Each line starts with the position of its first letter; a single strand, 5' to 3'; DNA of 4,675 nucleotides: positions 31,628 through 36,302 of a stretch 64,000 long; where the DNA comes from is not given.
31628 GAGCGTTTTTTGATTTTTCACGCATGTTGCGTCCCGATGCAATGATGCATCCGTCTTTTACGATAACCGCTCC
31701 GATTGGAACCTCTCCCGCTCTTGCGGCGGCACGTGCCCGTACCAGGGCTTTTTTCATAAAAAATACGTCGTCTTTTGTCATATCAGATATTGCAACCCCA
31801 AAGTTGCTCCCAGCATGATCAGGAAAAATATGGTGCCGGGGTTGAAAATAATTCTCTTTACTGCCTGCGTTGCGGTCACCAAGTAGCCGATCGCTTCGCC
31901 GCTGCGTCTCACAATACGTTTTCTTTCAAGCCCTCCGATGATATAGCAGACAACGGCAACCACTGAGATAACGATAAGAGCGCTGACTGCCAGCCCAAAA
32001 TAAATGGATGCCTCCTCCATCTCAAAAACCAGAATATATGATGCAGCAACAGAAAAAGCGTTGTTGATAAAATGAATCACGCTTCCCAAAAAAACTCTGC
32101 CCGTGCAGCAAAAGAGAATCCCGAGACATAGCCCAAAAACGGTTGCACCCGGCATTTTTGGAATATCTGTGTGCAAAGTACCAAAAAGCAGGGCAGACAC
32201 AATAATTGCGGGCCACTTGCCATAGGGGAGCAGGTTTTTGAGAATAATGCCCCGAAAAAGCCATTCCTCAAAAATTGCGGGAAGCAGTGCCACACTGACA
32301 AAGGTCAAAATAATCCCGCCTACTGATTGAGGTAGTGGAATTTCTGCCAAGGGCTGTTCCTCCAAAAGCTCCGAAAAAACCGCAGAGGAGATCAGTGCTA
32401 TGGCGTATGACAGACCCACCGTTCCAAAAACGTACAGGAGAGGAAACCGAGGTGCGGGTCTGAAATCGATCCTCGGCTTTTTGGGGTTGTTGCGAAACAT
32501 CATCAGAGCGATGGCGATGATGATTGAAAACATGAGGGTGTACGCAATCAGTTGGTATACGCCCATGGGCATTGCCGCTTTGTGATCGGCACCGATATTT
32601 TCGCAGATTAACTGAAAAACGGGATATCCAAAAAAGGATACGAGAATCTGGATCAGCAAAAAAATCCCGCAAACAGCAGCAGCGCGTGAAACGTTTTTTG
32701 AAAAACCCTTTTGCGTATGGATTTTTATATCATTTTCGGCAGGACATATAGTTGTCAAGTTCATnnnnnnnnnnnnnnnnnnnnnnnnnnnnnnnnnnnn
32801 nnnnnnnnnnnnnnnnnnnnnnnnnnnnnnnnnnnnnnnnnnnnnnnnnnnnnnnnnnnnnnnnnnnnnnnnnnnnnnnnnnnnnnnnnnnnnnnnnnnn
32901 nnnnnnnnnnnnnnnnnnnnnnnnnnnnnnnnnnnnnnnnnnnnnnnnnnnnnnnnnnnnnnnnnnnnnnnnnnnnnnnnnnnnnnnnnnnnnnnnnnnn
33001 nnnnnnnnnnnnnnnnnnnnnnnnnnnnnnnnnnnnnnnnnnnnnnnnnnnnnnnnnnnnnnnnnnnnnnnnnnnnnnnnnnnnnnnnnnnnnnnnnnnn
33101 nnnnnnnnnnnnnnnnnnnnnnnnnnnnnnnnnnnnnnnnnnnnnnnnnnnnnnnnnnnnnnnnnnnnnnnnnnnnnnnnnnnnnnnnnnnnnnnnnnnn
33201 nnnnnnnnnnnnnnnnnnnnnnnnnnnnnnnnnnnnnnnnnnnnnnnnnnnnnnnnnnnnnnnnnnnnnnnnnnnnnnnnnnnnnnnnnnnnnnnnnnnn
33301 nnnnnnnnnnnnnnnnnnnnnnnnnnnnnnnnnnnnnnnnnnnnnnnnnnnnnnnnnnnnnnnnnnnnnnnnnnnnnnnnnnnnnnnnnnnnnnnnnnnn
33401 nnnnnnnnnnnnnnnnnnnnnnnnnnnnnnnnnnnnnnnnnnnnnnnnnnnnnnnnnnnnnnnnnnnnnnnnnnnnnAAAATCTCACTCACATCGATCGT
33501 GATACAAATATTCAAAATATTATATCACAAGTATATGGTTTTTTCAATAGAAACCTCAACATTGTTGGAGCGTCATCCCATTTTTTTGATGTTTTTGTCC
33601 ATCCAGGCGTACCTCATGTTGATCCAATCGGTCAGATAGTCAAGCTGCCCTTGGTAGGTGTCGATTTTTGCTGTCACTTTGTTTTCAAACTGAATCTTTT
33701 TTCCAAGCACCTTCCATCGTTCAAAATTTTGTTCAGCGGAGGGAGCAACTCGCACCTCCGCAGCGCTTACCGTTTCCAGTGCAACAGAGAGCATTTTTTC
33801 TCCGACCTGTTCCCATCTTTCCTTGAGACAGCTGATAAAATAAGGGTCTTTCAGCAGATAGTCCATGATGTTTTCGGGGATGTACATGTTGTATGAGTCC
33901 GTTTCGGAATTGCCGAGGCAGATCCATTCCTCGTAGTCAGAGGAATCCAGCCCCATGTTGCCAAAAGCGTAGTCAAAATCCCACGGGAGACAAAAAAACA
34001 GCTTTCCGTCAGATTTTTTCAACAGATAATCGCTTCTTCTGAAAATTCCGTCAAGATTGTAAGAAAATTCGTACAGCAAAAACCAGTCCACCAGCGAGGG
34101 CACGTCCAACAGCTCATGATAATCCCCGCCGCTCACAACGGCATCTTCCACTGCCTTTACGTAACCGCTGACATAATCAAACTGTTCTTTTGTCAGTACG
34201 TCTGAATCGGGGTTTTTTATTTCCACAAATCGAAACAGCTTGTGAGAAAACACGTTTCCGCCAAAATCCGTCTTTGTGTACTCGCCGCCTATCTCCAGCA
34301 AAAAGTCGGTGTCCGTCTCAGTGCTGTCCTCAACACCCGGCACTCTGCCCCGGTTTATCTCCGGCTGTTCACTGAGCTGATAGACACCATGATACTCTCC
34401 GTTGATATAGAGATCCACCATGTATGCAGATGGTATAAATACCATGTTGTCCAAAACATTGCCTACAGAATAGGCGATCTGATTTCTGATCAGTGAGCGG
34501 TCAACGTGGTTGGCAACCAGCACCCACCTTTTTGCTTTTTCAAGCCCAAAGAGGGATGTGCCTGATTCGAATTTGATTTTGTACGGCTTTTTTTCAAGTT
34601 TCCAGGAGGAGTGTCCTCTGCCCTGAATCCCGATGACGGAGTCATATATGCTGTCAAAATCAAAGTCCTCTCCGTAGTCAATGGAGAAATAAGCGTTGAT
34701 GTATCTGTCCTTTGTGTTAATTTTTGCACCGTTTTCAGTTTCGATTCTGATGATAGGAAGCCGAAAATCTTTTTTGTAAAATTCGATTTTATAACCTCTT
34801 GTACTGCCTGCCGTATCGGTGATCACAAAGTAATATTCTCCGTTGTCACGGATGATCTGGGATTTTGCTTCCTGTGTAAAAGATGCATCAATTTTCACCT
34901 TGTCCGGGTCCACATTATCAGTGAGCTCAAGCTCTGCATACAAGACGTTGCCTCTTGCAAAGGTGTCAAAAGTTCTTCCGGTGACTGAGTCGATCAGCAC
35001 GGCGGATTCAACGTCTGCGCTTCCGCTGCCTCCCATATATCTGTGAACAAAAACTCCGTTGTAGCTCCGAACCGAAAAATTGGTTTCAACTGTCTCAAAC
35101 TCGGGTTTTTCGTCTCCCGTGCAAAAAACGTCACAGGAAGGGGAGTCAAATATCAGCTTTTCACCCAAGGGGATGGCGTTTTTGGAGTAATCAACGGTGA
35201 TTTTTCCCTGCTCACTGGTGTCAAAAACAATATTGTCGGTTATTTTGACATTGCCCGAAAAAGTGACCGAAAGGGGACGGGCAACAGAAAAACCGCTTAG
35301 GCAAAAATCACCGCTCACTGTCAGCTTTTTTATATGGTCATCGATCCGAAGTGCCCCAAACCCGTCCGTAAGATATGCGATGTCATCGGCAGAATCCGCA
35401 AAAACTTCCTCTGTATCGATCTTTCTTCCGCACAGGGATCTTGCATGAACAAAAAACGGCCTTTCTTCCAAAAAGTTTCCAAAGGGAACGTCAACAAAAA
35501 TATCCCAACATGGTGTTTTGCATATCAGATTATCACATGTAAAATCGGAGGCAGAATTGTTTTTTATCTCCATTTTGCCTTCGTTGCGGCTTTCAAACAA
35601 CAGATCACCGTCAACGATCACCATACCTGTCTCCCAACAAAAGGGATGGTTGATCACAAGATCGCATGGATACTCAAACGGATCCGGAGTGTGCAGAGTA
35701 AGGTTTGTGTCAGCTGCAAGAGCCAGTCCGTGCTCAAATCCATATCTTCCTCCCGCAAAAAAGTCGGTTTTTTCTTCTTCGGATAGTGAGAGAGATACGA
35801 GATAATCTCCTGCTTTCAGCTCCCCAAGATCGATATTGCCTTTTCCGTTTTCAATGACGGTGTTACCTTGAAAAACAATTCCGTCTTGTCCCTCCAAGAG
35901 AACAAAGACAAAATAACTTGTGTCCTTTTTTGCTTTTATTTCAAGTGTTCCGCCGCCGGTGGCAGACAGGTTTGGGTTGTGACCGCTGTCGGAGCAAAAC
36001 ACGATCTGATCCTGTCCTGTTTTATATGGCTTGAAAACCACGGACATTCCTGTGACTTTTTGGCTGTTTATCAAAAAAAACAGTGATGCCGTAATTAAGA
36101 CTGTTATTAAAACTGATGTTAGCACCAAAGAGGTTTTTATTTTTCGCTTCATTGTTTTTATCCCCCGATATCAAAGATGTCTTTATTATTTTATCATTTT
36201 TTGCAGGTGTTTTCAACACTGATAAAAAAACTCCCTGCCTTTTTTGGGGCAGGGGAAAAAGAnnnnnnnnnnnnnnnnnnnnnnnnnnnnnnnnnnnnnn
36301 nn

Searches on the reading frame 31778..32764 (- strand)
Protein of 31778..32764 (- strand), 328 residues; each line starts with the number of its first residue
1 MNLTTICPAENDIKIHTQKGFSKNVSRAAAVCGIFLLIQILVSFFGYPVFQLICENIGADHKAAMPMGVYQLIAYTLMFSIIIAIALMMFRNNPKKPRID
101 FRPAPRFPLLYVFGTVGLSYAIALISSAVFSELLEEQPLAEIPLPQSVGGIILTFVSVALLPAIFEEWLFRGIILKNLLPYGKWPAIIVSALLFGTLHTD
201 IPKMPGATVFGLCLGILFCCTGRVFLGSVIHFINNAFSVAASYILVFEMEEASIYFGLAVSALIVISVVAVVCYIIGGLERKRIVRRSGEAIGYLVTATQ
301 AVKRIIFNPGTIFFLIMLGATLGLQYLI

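Call 9: search_protein_families(library=pfam, proteins=[window:31778-32764:-], max_evalue=0.001)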
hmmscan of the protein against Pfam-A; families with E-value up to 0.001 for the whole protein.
window:31778-32764:- (328 aa): 1 family
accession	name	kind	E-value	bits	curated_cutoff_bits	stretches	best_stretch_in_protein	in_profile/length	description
PF02517.21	Rce1-like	-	8.4e-19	68.1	22.4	1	151-237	4-93/93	Type II CAAX prenyl endopeptidase Rce1-like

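Call 83: search_protein_families(library=padloc, proteins=[window:31778-32764:-], max_evalue=0.001)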
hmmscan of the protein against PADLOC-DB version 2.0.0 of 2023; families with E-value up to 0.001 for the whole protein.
window:31778-32764:- (328 aa): 0 families

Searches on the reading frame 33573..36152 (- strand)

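Call 9: search_protein_families(library=pfam, proteins=[window:33573-36152:-], max_evalue=0.001)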
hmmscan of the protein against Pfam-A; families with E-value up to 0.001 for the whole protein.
window:33573-36152:- (859 aa): 1 family
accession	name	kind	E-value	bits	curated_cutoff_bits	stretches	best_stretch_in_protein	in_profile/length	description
PF08757.17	CotH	-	1.3e-42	146.9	23.8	1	509-851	1-322/322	CotH kinase protein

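Call 83: search_protein_families(library=padloc, proteins=[window:33573-36152:-], max_evalue=0.001)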
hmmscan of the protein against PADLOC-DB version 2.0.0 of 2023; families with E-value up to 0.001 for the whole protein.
window:33573-36152:- (859 aa): 0 families
